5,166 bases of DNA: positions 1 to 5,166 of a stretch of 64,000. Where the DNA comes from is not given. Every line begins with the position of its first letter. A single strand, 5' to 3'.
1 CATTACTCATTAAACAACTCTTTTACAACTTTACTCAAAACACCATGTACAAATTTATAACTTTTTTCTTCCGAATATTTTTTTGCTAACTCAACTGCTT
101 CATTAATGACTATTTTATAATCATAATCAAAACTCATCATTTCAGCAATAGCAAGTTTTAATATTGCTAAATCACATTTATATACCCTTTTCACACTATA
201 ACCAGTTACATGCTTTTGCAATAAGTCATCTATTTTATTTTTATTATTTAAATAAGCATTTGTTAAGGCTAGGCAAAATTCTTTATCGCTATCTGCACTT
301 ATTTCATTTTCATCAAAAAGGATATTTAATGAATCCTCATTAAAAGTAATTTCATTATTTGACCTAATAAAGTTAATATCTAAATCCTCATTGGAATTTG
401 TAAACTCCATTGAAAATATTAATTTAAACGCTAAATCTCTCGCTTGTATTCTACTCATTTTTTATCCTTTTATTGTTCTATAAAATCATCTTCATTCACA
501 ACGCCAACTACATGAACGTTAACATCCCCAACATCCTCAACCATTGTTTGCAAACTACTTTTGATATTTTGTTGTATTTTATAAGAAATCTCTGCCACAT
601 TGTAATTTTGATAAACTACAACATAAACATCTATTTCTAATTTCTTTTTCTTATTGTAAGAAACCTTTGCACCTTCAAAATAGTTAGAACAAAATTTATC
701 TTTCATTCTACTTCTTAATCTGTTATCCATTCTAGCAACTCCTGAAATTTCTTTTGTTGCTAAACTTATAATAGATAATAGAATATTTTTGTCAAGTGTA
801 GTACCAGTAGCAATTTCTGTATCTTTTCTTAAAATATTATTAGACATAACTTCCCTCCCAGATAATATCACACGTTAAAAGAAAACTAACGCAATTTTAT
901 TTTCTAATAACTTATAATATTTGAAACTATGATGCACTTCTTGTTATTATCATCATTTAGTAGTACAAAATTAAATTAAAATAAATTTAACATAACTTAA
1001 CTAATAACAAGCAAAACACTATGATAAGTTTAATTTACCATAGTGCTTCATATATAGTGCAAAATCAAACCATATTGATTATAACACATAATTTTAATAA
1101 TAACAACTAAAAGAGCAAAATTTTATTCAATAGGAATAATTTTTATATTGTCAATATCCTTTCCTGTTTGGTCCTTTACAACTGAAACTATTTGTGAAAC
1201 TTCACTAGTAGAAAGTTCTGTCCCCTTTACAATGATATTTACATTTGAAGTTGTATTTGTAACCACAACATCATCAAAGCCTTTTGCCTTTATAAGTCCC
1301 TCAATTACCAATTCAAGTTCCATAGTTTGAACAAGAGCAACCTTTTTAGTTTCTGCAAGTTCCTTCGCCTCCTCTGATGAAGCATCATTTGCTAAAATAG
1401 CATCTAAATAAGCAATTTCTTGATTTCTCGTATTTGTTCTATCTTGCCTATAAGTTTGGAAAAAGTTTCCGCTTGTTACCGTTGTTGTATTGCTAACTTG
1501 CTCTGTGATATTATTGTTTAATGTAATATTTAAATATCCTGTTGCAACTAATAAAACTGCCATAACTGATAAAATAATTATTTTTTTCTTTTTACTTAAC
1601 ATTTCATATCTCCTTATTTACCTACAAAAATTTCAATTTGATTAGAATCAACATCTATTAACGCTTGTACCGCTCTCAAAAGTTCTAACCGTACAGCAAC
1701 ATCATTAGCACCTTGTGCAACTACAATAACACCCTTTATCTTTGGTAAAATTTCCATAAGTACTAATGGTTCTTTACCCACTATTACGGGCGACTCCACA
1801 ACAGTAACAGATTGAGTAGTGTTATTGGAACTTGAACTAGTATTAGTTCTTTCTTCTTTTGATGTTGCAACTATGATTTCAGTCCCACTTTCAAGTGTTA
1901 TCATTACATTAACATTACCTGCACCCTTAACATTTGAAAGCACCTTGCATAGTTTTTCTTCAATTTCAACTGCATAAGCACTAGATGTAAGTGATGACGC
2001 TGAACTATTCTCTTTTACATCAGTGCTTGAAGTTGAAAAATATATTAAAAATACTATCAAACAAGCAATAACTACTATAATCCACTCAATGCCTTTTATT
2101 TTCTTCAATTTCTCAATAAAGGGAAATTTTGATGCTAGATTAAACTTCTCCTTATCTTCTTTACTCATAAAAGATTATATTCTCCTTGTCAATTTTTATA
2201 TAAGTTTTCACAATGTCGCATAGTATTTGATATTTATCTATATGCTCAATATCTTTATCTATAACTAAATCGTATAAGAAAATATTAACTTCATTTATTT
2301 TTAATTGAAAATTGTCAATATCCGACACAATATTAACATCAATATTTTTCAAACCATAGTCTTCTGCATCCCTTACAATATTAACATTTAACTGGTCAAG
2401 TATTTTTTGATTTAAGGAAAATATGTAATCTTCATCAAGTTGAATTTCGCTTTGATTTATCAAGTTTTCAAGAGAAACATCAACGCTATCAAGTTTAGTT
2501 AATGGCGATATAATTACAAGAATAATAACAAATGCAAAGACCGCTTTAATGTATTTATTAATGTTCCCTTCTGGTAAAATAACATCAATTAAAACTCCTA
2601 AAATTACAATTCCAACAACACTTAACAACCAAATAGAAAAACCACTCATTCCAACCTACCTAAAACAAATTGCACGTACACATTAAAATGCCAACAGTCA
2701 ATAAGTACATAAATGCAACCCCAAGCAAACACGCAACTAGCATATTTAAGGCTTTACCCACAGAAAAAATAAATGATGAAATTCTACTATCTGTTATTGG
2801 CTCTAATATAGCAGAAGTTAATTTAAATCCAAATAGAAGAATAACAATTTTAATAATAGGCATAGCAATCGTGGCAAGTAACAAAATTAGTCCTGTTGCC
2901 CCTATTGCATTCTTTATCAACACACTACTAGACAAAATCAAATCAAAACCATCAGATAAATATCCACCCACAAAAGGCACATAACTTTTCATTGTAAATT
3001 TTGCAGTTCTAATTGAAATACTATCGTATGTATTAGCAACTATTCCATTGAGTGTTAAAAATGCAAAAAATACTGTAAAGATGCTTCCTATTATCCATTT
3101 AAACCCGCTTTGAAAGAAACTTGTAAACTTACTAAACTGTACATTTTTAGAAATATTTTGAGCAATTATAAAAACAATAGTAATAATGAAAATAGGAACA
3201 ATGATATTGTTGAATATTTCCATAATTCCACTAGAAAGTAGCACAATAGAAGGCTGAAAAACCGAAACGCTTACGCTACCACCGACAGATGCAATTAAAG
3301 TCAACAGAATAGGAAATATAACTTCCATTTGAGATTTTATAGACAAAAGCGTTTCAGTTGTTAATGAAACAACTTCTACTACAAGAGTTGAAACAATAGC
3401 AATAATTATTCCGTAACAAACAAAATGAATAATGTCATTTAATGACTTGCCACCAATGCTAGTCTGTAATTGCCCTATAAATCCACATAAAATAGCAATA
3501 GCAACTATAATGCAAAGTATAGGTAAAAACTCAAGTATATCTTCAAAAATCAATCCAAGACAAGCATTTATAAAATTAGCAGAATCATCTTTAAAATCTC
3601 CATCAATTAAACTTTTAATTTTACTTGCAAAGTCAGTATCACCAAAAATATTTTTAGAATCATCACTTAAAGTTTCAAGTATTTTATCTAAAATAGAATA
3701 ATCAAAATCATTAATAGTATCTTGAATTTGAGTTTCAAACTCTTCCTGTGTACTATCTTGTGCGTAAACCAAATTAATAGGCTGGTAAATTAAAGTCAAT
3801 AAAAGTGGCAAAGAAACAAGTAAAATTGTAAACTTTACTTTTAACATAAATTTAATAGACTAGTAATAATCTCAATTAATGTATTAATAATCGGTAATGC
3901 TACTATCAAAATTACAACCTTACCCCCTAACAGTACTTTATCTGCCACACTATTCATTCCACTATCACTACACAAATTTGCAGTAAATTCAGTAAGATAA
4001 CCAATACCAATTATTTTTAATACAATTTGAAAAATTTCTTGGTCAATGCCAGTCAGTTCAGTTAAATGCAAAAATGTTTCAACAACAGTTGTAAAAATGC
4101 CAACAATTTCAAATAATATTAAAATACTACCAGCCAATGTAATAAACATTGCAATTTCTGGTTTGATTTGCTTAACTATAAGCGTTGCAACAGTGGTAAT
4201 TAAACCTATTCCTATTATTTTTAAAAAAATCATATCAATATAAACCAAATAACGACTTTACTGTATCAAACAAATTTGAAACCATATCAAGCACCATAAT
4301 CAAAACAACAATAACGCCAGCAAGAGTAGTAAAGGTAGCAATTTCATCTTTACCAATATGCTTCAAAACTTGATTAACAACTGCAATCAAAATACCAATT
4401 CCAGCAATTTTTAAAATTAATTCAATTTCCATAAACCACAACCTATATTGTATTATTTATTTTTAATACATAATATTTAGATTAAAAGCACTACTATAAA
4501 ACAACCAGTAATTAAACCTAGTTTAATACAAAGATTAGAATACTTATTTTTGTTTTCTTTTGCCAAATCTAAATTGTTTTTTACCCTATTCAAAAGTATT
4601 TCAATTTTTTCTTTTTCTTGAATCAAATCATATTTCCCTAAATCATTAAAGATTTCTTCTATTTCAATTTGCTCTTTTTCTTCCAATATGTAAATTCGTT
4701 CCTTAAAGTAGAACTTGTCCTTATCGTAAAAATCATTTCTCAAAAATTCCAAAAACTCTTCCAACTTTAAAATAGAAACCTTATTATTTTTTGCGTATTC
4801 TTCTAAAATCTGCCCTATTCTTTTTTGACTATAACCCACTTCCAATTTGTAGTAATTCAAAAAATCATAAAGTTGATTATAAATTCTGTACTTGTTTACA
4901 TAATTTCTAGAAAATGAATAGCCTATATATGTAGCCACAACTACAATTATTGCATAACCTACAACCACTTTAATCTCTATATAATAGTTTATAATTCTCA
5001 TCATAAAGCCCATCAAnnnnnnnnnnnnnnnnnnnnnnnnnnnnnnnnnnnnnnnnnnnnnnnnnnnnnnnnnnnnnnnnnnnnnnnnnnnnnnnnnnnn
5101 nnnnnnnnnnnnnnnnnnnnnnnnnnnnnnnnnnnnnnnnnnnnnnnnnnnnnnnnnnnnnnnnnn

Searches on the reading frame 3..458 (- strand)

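Call 75: search_protein_families(library=pfam, proteins=[window:3-458:-], max_evalue=0.0001)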
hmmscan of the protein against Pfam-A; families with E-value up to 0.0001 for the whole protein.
window:3-458:- (151 aa): 1 family
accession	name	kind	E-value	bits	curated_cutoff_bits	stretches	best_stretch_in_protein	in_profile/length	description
PF01029.23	NusB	-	7.2e-29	101.3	23.1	1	5-146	2-133/133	NusB family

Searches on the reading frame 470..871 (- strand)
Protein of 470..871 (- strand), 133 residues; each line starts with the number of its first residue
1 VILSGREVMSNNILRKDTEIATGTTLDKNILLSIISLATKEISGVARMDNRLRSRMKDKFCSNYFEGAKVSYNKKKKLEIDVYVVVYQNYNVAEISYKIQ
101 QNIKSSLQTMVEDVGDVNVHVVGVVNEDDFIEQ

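Call 25: search_protein_families(library=pfam, proteins=[window:470-871:-], max_evalue=0.01)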
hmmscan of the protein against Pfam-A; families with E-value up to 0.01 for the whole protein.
window:470-871:- (133 aa): 1 family
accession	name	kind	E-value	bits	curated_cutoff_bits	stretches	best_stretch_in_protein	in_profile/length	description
PF03780.18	Asp23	-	5.1e-18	65.9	28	1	24-124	5-107/108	Asp23 family, cell envelope-related function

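Call 31: find_encoding_contigs(protein=window:470-871:-, flank=10000, max_places=10)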
Protein window:470-871:- (133 aa): no gene with exactly this product is on record in the collection.

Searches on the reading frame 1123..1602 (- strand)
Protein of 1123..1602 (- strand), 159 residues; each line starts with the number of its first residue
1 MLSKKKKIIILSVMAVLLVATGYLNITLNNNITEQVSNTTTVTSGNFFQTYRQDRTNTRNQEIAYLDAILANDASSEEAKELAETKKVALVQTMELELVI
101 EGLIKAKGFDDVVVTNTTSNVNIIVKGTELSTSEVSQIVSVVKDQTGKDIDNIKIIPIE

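Call 25: search_protein_families(library=pfam, proteins=[window:1123-1602:-], max_evalue=0.01)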
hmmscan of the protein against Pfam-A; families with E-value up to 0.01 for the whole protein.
window:1123-1602:- (159 aa): 1 family
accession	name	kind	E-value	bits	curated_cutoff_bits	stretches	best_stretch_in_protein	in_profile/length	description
PF12685.13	SpoIIIAH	-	5.2e-31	108.5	30.6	1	34-155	70-191/191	SpoIIIAH-like protein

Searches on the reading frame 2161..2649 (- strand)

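Call 75: search_protein_families(library=pfam, proteins=[window:2161-2649:-], max_evalue=0.0001)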
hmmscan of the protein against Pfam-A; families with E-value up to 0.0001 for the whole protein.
window:2161-2649:- (162 aa): 1 family
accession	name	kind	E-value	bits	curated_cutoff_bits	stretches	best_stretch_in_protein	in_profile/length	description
PF09581.16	Spore_III_AF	-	1.6e-11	45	28.3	1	14-139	3-144/185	Stage III sporulation protein AF (Spore_III_AF)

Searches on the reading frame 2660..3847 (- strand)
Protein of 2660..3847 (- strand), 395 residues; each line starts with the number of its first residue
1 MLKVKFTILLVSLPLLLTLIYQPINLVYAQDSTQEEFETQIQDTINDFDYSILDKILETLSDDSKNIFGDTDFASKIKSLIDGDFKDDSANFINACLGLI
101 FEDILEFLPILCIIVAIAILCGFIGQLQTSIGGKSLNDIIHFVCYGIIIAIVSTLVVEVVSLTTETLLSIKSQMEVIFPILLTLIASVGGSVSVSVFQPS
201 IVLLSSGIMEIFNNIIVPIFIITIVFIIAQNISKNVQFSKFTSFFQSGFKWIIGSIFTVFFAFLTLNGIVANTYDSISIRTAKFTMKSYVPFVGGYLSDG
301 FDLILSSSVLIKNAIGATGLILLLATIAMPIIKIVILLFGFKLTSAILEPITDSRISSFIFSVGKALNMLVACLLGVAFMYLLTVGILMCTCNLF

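Call 75: search_protein_families(library=pfam, proteins=[window:2660-3847:-], max_evalue=0.0001)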
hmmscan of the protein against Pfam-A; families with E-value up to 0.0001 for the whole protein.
window:2660-3847:- (395 aa): 1 family
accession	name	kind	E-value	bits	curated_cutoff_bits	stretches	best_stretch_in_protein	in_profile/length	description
PF09546.15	Spore_III_AE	-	4.9e-73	246.6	27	1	72-390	2-319/321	Stage III sporulation protein AE (spore_III_AE)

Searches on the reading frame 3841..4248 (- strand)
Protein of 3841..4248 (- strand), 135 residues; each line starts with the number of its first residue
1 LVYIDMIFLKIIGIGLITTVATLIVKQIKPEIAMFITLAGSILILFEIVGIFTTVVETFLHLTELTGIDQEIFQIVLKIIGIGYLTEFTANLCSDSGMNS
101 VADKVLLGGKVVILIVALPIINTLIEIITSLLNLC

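Call 75: search_protein_families(library=pfam, proteins=[window:3841-4248:-], max_evalue=0.0001)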
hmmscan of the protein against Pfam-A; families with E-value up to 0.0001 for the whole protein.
window:3841-4248:- (135 aa): 1 family
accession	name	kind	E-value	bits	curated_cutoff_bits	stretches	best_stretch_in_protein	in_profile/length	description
PF06686.16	SpoIIIAC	-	7.4e-29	100.1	24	2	76-131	1-56/56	Stage III sporulation protein AC/AD protein family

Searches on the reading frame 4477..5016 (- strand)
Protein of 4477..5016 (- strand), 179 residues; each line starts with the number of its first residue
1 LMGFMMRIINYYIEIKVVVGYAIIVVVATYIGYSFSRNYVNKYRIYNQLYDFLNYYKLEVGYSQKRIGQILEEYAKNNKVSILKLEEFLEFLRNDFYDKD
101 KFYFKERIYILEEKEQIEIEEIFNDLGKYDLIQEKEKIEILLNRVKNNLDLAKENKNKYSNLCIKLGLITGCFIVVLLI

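Call 75: search_protein_families(library=pfam, proteins=[window:4477-5016:-], max_evalue=0.0001)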
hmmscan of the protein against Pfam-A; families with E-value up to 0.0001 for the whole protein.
window:4477-5016:- (179 aa): 1 family
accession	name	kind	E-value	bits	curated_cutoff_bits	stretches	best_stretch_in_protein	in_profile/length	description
PF09548.15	Spore_III_AB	-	4.3e-19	69.6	32.5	1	19-179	3-170/170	Stage III sporulation protein AB (spore_III_AB)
